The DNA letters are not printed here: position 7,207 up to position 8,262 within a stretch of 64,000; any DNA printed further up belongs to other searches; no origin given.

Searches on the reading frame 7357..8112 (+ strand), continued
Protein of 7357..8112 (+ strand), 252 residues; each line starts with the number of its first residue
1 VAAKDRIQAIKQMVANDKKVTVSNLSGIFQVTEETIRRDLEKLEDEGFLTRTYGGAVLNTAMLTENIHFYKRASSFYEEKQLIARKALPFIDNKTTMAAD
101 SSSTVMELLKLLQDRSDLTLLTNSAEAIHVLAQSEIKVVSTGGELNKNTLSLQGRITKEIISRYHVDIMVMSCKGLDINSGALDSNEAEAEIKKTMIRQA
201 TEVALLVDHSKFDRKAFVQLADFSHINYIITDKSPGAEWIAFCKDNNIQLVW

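Call 44: find_encoding_contigs(protein=P0073, flank=9000, max_places=1)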
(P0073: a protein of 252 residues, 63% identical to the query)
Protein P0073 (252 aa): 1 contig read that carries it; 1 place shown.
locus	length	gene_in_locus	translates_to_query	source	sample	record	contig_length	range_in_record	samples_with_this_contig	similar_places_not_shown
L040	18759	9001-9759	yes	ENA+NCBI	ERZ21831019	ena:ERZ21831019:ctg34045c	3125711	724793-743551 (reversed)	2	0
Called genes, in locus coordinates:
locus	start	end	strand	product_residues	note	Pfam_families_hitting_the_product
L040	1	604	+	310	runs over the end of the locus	PF08279:HTH_11, PF19187:HTH_PafC (weak), PF13280:WYL, PF25583:WCX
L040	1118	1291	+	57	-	-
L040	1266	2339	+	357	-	PF08240:ADH_N, PF16912:Glu_dehyd_C, PF00107:ADH_zinc_N, PF13602:ADH_zinc_N_2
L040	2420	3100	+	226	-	PF00834:Ribul_P_3_epim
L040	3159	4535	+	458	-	PF00083:Sugar_tr, PF07690:MFS_1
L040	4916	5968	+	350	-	PF08240:ADH_N, PF16912:Glu_dehyd_C, PF00107:ADH_zinc_N, PF13602:ADH_zinc_N_2 (faint)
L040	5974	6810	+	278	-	PF01116:F_bP_aldolase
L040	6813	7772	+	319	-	PF00294:PfkB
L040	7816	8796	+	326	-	PF00248:Aldo_ket_red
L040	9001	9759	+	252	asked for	PF08220:HTH_DeoR, PF08279:HTH_11, PF00455:DeoRC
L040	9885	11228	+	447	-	PF13433:Peripla_BP_5 (faint), PF13458:Peripla_BP_6, PF01094:ANF_receptor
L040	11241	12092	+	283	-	PF02653:BPD_transp_2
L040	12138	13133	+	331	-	PF02653:BPD_transp_2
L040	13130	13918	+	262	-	PF13476:AAA_23 (weak), PF00005:ABC_tran, PF12399:BCA_ABC_TP_C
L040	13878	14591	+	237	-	PF00005:ABC_tran, PF13304:AAA_21 (faint)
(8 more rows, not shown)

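Call 45: find_encoding_contigs(protein=P0083, flank=9000, max_places=1)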
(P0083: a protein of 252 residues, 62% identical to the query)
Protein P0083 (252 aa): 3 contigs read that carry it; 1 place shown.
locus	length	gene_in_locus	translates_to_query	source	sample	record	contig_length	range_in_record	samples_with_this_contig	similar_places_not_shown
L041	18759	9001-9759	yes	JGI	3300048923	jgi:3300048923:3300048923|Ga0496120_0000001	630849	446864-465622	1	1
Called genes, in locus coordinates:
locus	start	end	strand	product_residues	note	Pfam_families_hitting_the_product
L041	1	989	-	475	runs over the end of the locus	PF00989:PAS, PF13426:PAS_9, PF00989:PAS, PF13188:PAS_8 (weak), PF08448:PAS_4, PF13426:PAS_9, PF08447:PAS_3, PF00990:GGDEF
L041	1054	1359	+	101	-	-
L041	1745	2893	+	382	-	PF08240:ADH_N, PF16912:Glu_dehyd_C, PF00107:ADH_zinc_N, PF13602:ADH_zinc_N_2 (weak)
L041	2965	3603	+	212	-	PF00834:Ribul_P_3_epim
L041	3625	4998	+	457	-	PF00083:Sugar_tr, PF07690:MFS_1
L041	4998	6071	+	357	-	PF08240:ADH_N, PF16912:Glu_dehyd_C, PF00107:ADH_zinc_N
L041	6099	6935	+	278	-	PF01116:F_bP_aldolase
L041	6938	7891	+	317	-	PF00294:PfkB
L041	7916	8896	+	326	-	PF00248:Aldo_ket_red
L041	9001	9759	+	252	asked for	PF08220:HTH_DeoR, PF08279:HTH_11 (weak), PF00455:DeoRC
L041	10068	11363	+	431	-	PF13433:Peripla_BP_5, PF13458:Peripla_BP_6, PF01094:ANF_receptor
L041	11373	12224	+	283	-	PF02653:BPD_transp_2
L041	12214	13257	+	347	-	PF02653:BPD_transp_2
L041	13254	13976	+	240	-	PF00005:ABC_tran, PF12399:BCA_ABC_TP_C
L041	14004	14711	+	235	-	PF00005:ABC_tran, PF13304:AAA_21 (faint)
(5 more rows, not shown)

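Call 46: find_encoding_contigs(protein=P0065, flank=9000, max_places=1)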
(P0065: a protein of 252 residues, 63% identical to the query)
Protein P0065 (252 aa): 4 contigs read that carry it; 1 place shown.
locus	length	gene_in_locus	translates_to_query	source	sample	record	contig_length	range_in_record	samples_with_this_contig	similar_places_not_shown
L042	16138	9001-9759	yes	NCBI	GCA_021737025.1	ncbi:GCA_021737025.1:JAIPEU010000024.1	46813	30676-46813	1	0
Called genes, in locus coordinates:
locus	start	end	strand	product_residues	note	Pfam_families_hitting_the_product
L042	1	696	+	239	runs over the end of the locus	PF00005:ABC_tran, PF12399:BCA_ABC_TP_C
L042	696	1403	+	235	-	PF00005:ABC_tran, PF13304:AAA_21 (weak)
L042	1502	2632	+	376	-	PF05222:AlaDh_PNT_N, PF07992:Pyr_redox_2 (weak), PF01262:AlaDh_PNT_C, PF00070:Pyr_redox (weak)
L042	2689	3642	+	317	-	PF00389:2-Hacid_dh, PF02826:2-Hacid_dh_C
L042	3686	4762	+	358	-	PF08240:ADH_N, PF16912:Glu_dehyd_C, PF00107:ADH_zinc_N, PF13602:ADH_zinc_N_2 (weak)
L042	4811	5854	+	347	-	PF08240:ADH_N, PF16912:Glu_dehyd_C, PF00107:ADH_zinc_N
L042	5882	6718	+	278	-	PF01116:F_bP_aldolase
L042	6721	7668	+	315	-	PF00294:PfkB, PF08543:Phos_pyr_kin (weak)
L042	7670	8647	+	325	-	PF00248:Aldo_ket_red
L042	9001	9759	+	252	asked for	PF08220:HTH_DeoR, PF00455:DeoRC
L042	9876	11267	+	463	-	PF00375:SDF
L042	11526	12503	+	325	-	-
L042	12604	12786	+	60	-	-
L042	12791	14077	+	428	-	-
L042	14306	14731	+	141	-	-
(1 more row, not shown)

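Call 48: find_encoding_contigs(protein=P0079, flank=9000, max_places=1)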
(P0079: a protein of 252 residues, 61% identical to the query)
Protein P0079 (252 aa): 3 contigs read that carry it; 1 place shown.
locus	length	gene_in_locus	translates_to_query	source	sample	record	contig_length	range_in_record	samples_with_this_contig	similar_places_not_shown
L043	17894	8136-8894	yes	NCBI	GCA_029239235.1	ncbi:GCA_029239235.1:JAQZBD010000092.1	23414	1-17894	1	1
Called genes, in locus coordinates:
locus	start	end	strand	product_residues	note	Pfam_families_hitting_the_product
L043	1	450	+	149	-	PF00015:MCPsignal (weak)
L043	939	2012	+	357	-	PF08240:ADH_N, PF16912:Glu_dehyd_C, PF00107:ADH_zinc_N, PF13602:ADH_zinc_N_2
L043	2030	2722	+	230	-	PF00834:Ribul_P_3_epim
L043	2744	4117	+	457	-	PF00083:Sugar_tr, PF07690:MFS_1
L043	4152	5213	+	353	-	PF08240:ADH_N, PF16912:Glu_dehyd_C, PF00107:ADH_zinc_N, PF13602:ADH_zinc_N_2 (weak)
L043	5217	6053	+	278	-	PF01116:F_bP_aldolase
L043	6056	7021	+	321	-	PF00294:PfkB, PF08543:Phos_pyr_kin (weak)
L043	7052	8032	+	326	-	PF00248:Aldo_ket_red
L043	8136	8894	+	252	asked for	PF08220:HTH_DeoR, PF08279:HTH_11 (weak), PF00455:DeoRC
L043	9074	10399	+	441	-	PF13433:Peripla_BP_5, PF13458:Peripla_BP_6, PF01094:ANF_receptor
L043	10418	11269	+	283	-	PF02653:BPD_transp_2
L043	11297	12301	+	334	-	PF02653:BPD_transp_2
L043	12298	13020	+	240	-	PF00005:ABC_tran, PF12399:BCA_ABC_TP_C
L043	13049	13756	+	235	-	PF00005:ABC_tran, PF13304:AAA_21 (faint)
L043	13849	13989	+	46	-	-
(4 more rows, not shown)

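Call 49: find_encoding_contigs(protein=P0053, flank=9000, max_places=1)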
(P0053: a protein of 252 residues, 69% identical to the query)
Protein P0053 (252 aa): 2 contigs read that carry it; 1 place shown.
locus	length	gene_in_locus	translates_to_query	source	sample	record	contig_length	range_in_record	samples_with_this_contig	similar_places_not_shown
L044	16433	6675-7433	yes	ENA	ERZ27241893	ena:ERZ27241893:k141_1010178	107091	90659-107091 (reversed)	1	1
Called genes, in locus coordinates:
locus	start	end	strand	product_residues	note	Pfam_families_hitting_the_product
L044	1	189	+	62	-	?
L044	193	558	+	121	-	-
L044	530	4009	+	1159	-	PF13569:DUF4132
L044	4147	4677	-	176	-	PF00704:Glyco_hydro_18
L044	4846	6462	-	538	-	PF00239:Resolvase, PF07508:Recombinase, PF13408:Zn_ribbon_recom (weak)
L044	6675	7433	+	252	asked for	PF08220:HTH_DeoR, PF00455:DeoRC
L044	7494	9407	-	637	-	PF00356:LacI, PF00532:Peripla_BP_1 (weak), PF13377:Peripla_BP_3 (weak), PF00294:PfkB, PF08543:Phos_pyr_kin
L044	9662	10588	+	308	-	PF01156:IU_nuc_hydro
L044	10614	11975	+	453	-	PF01547:SBP_bac_1, PF13416:SBP_bac_8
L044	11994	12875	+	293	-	PF00528:BPD_transp_1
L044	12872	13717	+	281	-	PF00528:BPD_transp_1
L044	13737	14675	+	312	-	PF00294:PfkB, PF25270:Khk (faint), PF08543:Phos_pyr_kin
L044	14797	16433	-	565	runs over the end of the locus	PF12729:4HB_MCP_1, PF00672:HAMP, PF00015:MCPsignal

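Call 50: find_encoding_contigs(protein=P0050, flank=9000, max_places=1)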
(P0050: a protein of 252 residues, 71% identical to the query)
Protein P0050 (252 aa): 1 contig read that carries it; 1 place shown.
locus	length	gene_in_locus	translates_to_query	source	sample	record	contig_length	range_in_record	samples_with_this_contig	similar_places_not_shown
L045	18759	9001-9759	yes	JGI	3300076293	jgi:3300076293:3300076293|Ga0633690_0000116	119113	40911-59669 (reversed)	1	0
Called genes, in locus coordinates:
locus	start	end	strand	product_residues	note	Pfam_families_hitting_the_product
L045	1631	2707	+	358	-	PF08240:ADH_N, PF16912:Glu_dehyd_C, PF00107:ADH_zinc_N, PF13602:ADH_zinc_N_2 (faint)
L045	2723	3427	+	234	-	PF00834:Ribul_P_3_epim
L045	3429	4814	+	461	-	PF00083:Sugar_tr, PF07690:MFS_1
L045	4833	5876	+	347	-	PF08240:ADH_N, PF16912:Glu_dehyd_C, PF00107:ADH_zinc_N, PF13602:ADH_zinc_N_2 (weak)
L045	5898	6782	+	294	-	PF01116:F_bP_aldolase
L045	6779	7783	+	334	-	PF00294:PfkB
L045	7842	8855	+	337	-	PF00248:Aldo_ket_red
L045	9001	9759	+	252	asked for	PF08220:HTH_DeoR, PF08279:HTH_11 (weak), PF00455:DeoRC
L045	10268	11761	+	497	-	PF00083:Sugar_tr, PF07690:MFS_1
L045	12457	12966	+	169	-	-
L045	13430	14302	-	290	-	-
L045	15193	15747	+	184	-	PF04542:Sigma70_r2, PF08281:Sigma70_r4_2, PF04545:Sigma70_r4 (faint)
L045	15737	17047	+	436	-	-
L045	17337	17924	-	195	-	PF01965:DJ-1_PfpI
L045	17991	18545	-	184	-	PF07385:Lyx_isomer (faint)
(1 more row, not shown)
